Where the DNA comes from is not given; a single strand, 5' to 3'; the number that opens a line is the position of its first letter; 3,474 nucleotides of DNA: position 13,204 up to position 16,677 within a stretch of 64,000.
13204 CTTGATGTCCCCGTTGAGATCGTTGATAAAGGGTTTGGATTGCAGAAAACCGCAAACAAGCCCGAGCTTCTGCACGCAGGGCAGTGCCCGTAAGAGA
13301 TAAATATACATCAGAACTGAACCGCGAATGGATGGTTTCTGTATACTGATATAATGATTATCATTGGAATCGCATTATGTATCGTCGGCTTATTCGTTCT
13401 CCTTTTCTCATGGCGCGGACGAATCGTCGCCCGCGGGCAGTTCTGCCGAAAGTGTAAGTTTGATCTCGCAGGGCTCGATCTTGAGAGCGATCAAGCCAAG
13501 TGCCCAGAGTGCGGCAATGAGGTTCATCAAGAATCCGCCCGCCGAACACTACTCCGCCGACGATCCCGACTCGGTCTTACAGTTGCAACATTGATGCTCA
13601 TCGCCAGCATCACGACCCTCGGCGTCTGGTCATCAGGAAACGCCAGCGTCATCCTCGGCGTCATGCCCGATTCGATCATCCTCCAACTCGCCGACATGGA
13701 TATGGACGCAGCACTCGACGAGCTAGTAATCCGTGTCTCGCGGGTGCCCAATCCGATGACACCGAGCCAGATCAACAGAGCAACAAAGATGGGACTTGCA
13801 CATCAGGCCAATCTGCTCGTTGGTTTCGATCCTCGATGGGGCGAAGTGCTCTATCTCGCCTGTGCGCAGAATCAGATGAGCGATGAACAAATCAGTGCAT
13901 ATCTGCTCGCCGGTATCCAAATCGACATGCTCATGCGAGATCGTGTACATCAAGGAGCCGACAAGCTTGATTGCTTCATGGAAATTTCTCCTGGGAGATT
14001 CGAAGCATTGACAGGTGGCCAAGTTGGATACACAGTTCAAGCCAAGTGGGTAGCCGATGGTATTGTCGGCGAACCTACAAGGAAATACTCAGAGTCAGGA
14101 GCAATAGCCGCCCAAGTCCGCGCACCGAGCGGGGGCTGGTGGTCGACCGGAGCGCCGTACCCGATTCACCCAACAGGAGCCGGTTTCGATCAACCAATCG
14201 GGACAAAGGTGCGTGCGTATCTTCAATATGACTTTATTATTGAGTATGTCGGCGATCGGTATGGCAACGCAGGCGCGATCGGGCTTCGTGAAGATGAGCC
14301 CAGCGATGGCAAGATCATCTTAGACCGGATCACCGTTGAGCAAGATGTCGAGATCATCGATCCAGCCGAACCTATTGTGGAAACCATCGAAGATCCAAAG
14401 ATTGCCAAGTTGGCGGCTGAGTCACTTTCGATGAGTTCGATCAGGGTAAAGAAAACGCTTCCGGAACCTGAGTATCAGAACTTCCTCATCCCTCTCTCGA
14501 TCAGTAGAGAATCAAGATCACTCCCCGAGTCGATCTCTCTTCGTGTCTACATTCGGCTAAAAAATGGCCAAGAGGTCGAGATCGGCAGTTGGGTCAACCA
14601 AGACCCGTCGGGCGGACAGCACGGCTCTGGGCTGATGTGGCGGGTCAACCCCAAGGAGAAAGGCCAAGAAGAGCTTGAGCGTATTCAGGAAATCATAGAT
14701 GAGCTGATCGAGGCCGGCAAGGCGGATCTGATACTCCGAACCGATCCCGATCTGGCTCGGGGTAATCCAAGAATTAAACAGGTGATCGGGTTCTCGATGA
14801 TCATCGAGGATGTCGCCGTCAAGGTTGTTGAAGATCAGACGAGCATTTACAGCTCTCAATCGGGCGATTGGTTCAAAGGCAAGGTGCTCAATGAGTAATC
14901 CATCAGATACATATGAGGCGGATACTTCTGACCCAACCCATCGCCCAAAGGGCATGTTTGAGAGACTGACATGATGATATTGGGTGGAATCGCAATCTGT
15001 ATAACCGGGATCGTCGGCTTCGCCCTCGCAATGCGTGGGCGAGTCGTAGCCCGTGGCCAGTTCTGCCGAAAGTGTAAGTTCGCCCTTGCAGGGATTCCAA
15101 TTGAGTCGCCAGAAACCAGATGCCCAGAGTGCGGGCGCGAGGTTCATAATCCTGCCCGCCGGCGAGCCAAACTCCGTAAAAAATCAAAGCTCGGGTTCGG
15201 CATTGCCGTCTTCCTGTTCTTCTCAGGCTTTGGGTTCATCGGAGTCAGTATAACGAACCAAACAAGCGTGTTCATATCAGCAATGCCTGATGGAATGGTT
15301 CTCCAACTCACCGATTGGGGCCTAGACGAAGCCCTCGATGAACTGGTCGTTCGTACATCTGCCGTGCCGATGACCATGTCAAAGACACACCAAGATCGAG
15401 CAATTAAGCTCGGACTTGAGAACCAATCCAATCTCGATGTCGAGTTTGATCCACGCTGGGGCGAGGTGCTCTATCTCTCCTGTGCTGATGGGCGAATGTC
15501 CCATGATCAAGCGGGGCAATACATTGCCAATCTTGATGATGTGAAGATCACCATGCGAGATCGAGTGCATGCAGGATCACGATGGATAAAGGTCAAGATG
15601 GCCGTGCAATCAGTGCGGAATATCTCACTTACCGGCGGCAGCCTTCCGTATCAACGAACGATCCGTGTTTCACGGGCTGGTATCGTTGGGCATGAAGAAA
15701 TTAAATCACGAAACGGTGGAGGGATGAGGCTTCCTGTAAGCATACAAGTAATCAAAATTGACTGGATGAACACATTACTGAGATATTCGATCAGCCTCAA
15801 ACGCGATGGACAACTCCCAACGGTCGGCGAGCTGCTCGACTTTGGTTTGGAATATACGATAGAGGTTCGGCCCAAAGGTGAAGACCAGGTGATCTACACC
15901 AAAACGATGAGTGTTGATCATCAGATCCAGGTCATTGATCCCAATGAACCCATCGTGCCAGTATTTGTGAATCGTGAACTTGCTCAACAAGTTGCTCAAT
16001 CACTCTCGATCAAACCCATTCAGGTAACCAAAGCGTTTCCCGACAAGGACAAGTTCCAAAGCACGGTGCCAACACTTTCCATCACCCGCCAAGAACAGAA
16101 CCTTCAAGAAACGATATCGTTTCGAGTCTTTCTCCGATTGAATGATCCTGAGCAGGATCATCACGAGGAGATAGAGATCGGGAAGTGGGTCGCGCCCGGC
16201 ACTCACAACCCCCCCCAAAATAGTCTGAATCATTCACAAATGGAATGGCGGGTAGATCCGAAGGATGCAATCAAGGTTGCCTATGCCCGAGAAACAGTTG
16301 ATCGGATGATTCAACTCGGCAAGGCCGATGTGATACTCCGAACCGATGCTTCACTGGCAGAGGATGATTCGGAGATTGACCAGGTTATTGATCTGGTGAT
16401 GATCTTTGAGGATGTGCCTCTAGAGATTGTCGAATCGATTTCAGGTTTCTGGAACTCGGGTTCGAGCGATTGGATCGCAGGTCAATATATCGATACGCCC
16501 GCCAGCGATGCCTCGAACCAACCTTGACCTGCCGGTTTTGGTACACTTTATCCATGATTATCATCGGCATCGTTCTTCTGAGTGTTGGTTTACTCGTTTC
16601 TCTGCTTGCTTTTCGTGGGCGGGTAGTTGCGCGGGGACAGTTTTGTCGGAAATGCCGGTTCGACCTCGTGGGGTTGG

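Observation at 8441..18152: Six-gene tandem array of TM / zinc-ribbon / TM anchored paralogues with a divergent extracytoplasmic core (about 9.7 kb)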

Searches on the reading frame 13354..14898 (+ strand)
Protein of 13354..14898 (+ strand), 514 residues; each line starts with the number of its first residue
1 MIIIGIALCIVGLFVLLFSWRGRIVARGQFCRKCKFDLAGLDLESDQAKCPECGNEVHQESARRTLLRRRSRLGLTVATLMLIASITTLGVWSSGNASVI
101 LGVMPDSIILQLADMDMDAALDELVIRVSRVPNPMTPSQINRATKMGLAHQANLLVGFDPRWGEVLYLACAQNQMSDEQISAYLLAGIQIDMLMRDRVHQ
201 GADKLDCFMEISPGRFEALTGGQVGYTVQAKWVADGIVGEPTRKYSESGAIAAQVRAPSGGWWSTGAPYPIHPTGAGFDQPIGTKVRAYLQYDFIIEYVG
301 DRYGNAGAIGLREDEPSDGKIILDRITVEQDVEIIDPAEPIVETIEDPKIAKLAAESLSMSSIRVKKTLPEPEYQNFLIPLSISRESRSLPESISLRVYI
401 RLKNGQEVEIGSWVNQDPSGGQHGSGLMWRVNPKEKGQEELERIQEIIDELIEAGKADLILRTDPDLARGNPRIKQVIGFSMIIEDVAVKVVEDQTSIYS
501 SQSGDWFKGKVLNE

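Call 3: search_protein_families(library=pfam, proteins=[window:13354-14898:+], max_evalue=1)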
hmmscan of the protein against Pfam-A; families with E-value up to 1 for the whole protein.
window:13354-14898:+ (514 aa): 8 families
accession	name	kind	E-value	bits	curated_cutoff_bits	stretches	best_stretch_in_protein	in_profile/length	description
PF12773.13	DZR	-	0.0093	16.6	27.3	1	26-60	10-37/45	Double zinc ribbon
PF00130.28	C1_1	-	0.013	15.7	26.5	1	20-60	3-41/53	Phorbol esters/diacylglycerol binding domain (C1 domain)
PF02879.22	PGM_PMM_II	-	0.089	13.8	29.3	0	129-160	60-91/103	Phosphoglucomutase/phosphomannomutase, alpha/beta/alpha domain II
PF24461.1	DUF7576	-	0.16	12.3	27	1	44-68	14-38/60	Family of unknown function (DUF7576)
PF24460.1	DUF7575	-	0.3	10.9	28.5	1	46-57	2-13/28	Domain of unknown function (DUF7575)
PF17283.8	Zn_ribbon_SprT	-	0.31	11.6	28.1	0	47-65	4-22/38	SprT-like zinc ribbon domain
PF13597.11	NRDD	-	0.48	9.4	26.2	1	29-65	509-539/562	Anaerobic ribonucleoside-triphosphate reductase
PF09723.15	Zn_ribbon_8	-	0.59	10.6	34.4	0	31-57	8-37/41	Zinc ribbon domain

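Call 4: search_protein_families(library=ncbifam, proteins=[window:13354-14898:+], max_evalue=1)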
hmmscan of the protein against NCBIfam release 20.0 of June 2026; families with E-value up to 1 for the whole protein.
window:13354-14898:+ (514 aa): 1 family
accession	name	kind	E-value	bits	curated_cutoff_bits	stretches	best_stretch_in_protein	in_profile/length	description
NF041909.1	HVO_2753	equivalog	0.18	11.7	80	1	29-59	10-38/59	HVO_2753 family zinc finger protein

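Call 6: find_homologous_proteins(query=window:13354-14898:+)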
Query window:13354-14898:+ (514 aa): 62 proteins with E <= 0.001 among 8000 candidates.
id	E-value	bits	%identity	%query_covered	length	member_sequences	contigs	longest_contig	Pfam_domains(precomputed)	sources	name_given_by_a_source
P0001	5.9e-286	967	100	84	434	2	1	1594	-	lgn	-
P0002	4.8e-214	730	61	100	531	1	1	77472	-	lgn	-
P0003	5.6e-196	670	59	96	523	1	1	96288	-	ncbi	-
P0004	2.2e-177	609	55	100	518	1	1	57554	-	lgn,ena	-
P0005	4.9e-167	575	53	100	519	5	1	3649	-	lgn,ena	-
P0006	6.9e-163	561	51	100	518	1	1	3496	-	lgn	-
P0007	3.8e-161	556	49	99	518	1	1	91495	-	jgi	jgi:hypothetical protein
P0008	6.6e-154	532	47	100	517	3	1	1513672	-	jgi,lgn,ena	-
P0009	1.5e-153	530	46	100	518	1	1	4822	-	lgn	-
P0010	2.5e-153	530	47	99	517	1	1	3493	-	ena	-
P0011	2.0e-132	461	44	97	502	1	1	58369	-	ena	-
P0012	7.2e-122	426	43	99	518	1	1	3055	-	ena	-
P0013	2.0e-115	405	41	100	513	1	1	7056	-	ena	-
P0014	2.3e-111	391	44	84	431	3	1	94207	-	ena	-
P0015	6.6e-106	373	53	59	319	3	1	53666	-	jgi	-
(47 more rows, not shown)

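Call 9: find_encoding_contigs(protein=P0008, flank=10000, max_places=3)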
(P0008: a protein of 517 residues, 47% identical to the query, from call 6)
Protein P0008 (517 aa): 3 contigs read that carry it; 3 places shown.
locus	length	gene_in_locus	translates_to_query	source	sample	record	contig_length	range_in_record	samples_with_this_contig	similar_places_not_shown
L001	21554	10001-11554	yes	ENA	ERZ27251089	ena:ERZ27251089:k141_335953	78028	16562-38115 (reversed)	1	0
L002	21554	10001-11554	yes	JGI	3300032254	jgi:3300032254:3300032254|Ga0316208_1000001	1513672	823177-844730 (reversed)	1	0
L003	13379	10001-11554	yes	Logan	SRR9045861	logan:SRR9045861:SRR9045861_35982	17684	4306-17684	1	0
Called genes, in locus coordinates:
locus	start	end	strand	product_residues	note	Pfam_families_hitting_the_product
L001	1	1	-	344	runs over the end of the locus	PF01259:SAICAR_synt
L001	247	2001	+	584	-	-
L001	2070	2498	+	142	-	PF14520:HHH_5 (faint), PF12836:HHH_3, PF00633:HHH (weak)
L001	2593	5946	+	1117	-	PF22590:Cas3-like_C_2 (faint), PF17757:UvrB_inter, PF02559:CarD_TRCF_RID, PF00270:DEAD, PF04851:ResIII (weak), PF00271:Helicase_C, PF03461:TRCF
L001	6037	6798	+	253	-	PF01895:PhoU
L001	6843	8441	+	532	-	-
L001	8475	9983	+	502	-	-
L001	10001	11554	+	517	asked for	-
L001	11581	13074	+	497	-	-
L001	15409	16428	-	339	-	-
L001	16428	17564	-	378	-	PF00217:ATP-gua_Ptrans, PF27454:McsB_C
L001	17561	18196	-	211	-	PF09538:FYDLN_acid (weak)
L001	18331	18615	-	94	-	PF00830:Ribosomal_L28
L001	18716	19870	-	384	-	PF01041:DegT_DnrJ_EryC1, PF01053:Cys_Met_Meta_PP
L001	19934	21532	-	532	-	PF00308:Bac_DnaA, PF00004:AAA, PF08299:Bac_DnaA_C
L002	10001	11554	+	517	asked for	-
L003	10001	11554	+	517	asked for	-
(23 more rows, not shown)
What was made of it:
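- Closest known: Membrane-bound anti-sigma factors / ToxR-like bitopic transducers. Different: There are two TM segments rather than one (calls 3, 4, 9).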

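Call 15: find_related_loci(query=A2, collection=genome_contigs, flank=10000)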
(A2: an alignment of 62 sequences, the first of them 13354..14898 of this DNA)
Query A2 (514 aa) in genome_contigs; peptide patterns used: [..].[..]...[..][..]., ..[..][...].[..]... (x = any residue, [..] = any of these).
65 stretches matched a pattern; 27 encode a relative of the query (tblastn E <= 1e-3); 23 distinct loci.
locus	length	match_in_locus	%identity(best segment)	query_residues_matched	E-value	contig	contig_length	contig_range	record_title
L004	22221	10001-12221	46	1-514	4e-139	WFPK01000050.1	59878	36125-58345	MAG: Phycisphaerales bacterium isolate S012_6 k151_255473, whole genome shotgun sequence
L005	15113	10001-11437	36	1-498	9e-103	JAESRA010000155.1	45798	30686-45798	MAG: Phycisphaerales bacterium isolate NORP244 CoAssembly_2552678, whole genome shotgun sequence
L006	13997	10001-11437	34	1-498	8e-101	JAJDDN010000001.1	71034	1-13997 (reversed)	MAG: Phycisphaerales bacterium isolate OFTM189 OFTM189_0, whole genome shotgun sequence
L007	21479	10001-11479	34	1-507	6e-83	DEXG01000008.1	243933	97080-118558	MAG TPA_asm: Phycisphaerales bacterium UBA3190 UBA3190_contig_3358, whole genome shotgun sequence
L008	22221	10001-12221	33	1-507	2e-79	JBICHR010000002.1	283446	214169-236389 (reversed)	MAG: Phycisphaerales bacterium JB052 k141_115334, whole genome shotgun sequence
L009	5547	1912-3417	32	1-505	1e-76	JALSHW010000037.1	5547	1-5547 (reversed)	MAG: Phycisphaerales bacterium isolate 354-166_metabat1_scaf2bin.129 354-166_scaffold_13863_c1, whole genome shotgun seq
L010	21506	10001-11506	31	1-508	2e-67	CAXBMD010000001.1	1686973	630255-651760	MAG TPA_asm: uncultured Phycisphaerales bacterium isolate ERR2762130_binner123_Refined_9 genome assembly, contig: ERZ342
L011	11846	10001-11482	30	1-503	1e-65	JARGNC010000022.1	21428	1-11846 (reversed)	MAG: Phycisphaerales bacterium isolate bin_ak_oxhcr2.003 NODE_1532_length_21428_cov_6.406447, whole genome shotgun seque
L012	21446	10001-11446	30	1-500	3e-61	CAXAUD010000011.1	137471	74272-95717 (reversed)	MAG TPA_asm: uncultured Phycisphaerales bacterium isolate ERR594358_binner12_Refined_5 genome assembly, contig: ERZ27724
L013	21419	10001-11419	31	1-490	1e-55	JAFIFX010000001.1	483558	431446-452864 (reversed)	MAG: Planctomycetota bacterium isolate BM_Day4_Bin.20 NODE_1_length_483558_cov_55.774549, whole genome shotgun sequence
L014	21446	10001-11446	28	1-500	8e-56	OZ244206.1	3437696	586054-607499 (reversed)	MAG: Phycisphaerales bacterium isolate ffed7d32-17eb-4fab-9bc9-3907e3393155 genome assembly, chromosome: 1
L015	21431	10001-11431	28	1-499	1e-53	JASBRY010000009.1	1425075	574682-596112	MAG: Phycisphaerales bacterium isolate BWSM_120 k141_588308, whole genome shotgun sequence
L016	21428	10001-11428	32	1-492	2e-49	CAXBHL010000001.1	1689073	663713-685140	MAG TPA_asm: uncultured Phycisphaerales bacterium isolate ERR2762155_binner12_Refined_22 genome assembly, contig: ERZ342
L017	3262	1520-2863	30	25-503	2e-48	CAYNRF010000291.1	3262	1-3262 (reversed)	MAG TPA_asm: uncultured Phycisphaeraceae bacterium isolate SRP319275_co3_158 genome assembly, contig: NODE_26128_length_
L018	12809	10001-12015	29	1-505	5e-45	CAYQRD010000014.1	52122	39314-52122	MAG TPA_asm: uncultured Phycisphaeraceae bacterium isolate binchicken_co208_89 genome assembly, contig: NODE_781_length_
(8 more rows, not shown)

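Call 19: predict_structure(alignment_id=A2)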
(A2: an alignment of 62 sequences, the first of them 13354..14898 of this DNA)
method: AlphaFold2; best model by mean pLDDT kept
length: 514 residues; sequences in the alignment: 62
mean_pLDDT: 87.3   pTM: 0.75
mean pLDDT of the five models: 87.3, 85.9, 85.2, 85.1, 83.6
residues with pLDDT >= 90: 323; 70-90: 129; 50-70: 53; < 50: 9
segments of 3 or more residues with pLDDT < 50: 63-67, 305-308
pLDDT, mean of each block of 10 residues (from residue 1): 80 86 59 67 69 74 54 84 82 79 94 94 95 92 98 95 97 94 95 96 95 94 92 92 72 90 89 92 97 91 54 59 93 97 96 95 92 83 94 97 95 90 91 89 95 97 96 96 96 84 80 74
secondary structure, 60 per line:
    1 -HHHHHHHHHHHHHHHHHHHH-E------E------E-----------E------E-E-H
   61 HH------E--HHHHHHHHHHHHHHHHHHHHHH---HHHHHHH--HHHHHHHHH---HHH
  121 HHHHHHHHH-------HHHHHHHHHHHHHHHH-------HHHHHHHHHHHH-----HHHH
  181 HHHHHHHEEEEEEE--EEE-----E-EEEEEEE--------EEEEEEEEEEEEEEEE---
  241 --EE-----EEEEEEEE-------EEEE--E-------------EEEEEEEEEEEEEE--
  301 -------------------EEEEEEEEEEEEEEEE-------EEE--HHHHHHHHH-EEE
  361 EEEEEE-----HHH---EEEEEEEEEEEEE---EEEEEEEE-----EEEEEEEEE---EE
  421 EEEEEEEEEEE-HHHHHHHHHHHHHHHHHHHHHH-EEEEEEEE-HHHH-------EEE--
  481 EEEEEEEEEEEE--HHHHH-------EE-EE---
elements in order: H2-21 H72-93 H97-103 H106-114 H118-129 H137-152 H160-171 H177-187 E188-194 E197-199 E207-213 E222-237 E250-257 E265-268 E285-298 E320-335 E343-345 H348-356 E358-366 E378-390 E394-401 E407-415 E419-431 H433-454 E456-463 H465-468 E476-478 E481-492 H495-499
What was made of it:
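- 13354..14898 (+): G4 (514 aa), the reference copy for the structure. In window coordinates: TM1 13357-13416, Zn ribbon loop 13417-13533, TM2 13567-13632, helical domain 13642-13914, beta-sandwich D1 13915-14388, beta-sandwich D2 14425-14829. AF2 model pLDDT 87.3, pTM 0.75 (call 19).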

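Call 22: fold_search(model_id=the predicted structure, library=pdb)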
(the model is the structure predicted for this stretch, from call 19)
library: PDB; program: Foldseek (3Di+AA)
matches with E <= 10: 1673; with E <= 0.001: 56
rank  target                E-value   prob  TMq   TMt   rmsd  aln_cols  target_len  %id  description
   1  4kkp_A                4.9e-07  1.00  0.16  0.30  19.3       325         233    8  Crystal structure of Vibrio cholerae RbmA (crystal form 2) (released 2013-05-22)
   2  4kkr_A                5.8e-07  1.00  0.15  0.29  18.9       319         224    8  Crystal structure of Vibrio cholerae RbmA (crystal form 3) (released 2013-05-22)
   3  4be6_A                6.2e-07  1.00  0.16  0.30  18.7       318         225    8  V. cholera biofilm scaffolding protein RbmA (released 2013-12-18)
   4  4kkq_A                7.7e-07  1.00  0.15  0.29  19.5       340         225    7  Crystal structure of Vibrio cholerae RbmA (crystal form 1) (released 2013-05-22)
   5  4kkp_B                1.2e-06  1.00  0.16  0.30  19.1       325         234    8  Crystal structure of Vibrio cholerae RbmA (crystal form 2) (released 2013-05-22)
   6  6vac_B                5.3e-06  0.94  0.13  0.19  22.9       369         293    8  Mouse retromer (VPS26/VPS35/VPS29) heterotrimer (released 2020-02-19)
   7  3lh9_A                8.3e-06  0.93  0.12  0.20  22.6       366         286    9  Crystal structure of mouse VPS26B(L197S/R199E) in spacegroup P41 21 2 (released 2010-02-02)
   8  4mkm                  9.8e-06  0.98  0.14  0.22  26.9       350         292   10  Repeat domains 1 & 2 of Clostridium perfringens Cpe0147 (released 2013-12-04)
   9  5f0l_B                9.8e-06  0.85  0.12  0.17  23.6       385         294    8  Structure of retromer VPS26-VPS35 subunits bound to SNX3 and DMT1 (released 2016-12-07)
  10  5f0m_B                1.0e-05  0.84  0.12  0.17  24.0       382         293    8  Structure of retromer VPS26-VPS35 subunits bound to SNX3 and DMT1 (SeMet labeled) (released 2016-12-07)
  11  2fau                  1.1e-05  0.90  0.12  0.18  23.1       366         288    8  Crystal structure of human vps26 (released 2006-05-30)
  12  1f13_A                1.5e-05  0.99  0.16  0.12  19.2       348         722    9  RECOMBINANT HUMAN CELLULAR COAGULATION FACTOR XIII (released 1998-08-12)
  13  1xf1_A                1.8e-05  0.96  0.17  0.11  21.3       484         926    9  Structure of C5a peptidase- a key virulence factor from Streptococcus (released 2005-11-22)
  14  3lha_A                1.8e-05  0.85  0.13  0.19  23.6       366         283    8  Crystal structure of mouse VPS26B(R240S/G241A/E242S) in spacegroup P41 21 2 (released 2010-02-02)
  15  3lh8_A                2.7e-05  0.87  0.12  0.19  23.7       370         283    8  Crystal structure of mouse VPS26B in spacegroup P41 21 2 (released 2010-02-02)
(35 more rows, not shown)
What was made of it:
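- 13354..14898 (+): Foldseek against the PDB gives RbmA at E 5e-7 and other tandem beta-sandwiches (call 22).
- On Arrestin / Vps26 / Spo0M fold: Foldseek E-values are 5e-6 to 3e-4, with TM-scores of 0.12-0.14 on the query and at most 0.27 on the target (call 22).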

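Call 24: search_protein_families(library=padloc, proteins=[window:13354-14898:+], max_evalue=0.1)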
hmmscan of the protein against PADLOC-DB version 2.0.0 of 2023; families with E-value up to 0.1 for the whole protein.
window:13354-14898:+ (514 aa): 1 family
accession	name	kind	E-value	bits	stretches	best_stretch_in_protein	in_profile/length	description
PDLC01691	Cas12f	-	0.063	11.2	0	29-61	289-319/332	CAS-V-F; effector__SPE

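Call 35: search_solved_structures(query=A2, max_evalue=1)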
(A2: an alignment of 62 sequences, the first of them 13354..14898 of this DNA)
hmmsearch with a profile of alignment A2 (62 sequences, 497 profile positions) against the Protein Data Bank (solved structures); distinct sequences matched with E-value up to 1: 3.
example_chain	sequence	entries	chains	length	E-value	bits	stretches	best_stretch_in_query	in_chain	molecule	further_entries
1mey_C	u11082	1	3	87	0.00095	21.4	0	48-68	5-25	CONSENSUS ZINC FINGER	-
2i13_A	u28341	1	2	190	0.038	16.1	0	47-69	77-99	Aart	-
1x4l_A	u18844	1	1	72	0.8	11.7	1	31-61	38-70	Skeletal muscle LIM-protein 3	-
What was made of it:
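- Tried and rejected: A PDB sequence-profile search returned only C2H2/LIM zinc-finger noise (call 35).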

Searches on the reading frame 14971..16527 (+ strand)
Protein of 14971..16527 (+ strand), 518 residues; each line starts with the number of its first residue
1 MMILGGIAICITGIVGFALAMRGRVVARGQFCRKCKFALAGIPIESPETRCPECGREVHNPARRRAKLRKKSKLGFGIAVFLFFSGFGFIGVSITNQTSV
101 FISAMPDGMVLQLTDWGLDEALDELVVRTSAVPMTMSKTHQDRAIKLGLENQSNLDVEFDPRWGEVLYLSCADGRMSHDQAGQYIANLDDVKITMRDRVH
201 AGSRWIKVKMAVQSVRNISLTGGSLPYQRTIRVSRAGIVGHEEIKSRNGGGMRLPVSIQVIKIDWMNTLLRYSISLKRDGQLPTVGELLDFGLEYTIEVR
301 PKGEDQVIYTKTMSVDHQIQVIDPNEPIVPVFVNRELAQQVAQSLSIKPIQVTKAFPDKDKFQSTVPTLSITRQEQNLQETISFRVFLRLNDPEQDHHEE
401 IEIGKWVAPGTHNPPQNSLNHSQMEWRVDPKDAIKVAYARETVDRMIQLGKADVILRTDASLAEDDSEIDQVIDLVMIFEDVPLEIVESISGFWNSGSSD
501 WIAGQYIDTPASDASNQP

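Call 3: search_protein_families(library=pfam, proteins=[window:14971-16527:+], max_evalue=1)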
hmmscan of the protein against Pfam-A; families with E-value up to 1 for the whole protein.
window:14971-16527:+ (518 aa): 6 families
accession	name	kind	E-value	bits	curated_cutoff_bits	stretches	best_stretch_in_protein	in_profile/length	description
PF12773.13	DZR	-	0.006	17.2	27.3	1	28-62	11-38/45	Double zinc ribbon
PF20256.3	MoCoBD_2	-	0.0076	16.2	27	1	63-111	13-61/283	Molybdopterin cofactor-binding domain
PF07503.17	zf-HYPF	-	0.039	14.2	23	1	51-65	2-16/34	HypF finger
PF00130.28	C1_1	-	0.048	13.9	26.5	1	28-60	10-40/53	Phorbol esters/diacylglycerol binding domain (C1 domain)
PF24460.1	DUF7575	-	0.1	12.4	28.5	1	48-58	3-13/28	Domain of unknown function (DUF7575)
PF09723.15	Zn_ribbon_8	-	0.26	11.8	34.4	1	32-58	8-37/41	Zinc ribbon domain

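Call 4: search_protein_families(library=ncbifam, proteins=[window:14971-16527:+], max_evalue=1)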
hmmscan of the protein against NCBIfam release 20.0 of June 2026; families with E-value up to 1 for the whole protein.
window:14971-16527:+ (518 aa): 2 families
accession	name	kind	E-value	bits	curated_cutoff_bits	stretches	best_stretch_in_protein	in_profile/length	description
NF033497.1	rubre_like_arch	subfamily_domain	0.099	12.4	32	1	47-63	15-31/34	rubrerythrin-like domain-containing protein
NF041909.1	HVO_2753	equivalog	0.75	9.7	80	0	30-73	10-47/59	HVO_2753 family zinc finger protein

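Call 24: search_protein_families(library=padloc, proteins=[window:14971-16527:+], max_evalue=0.1)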
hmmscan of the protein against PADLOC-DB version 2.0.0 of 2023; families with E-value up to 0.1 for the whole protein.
window:14971-16527:+ (518 aa): 1 family
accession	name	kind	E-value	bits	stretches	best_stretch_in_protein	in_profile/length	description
PDLC01691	Cas12f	-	0.035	12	1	30-59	289-316/332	CAS-V-F; effector__SPE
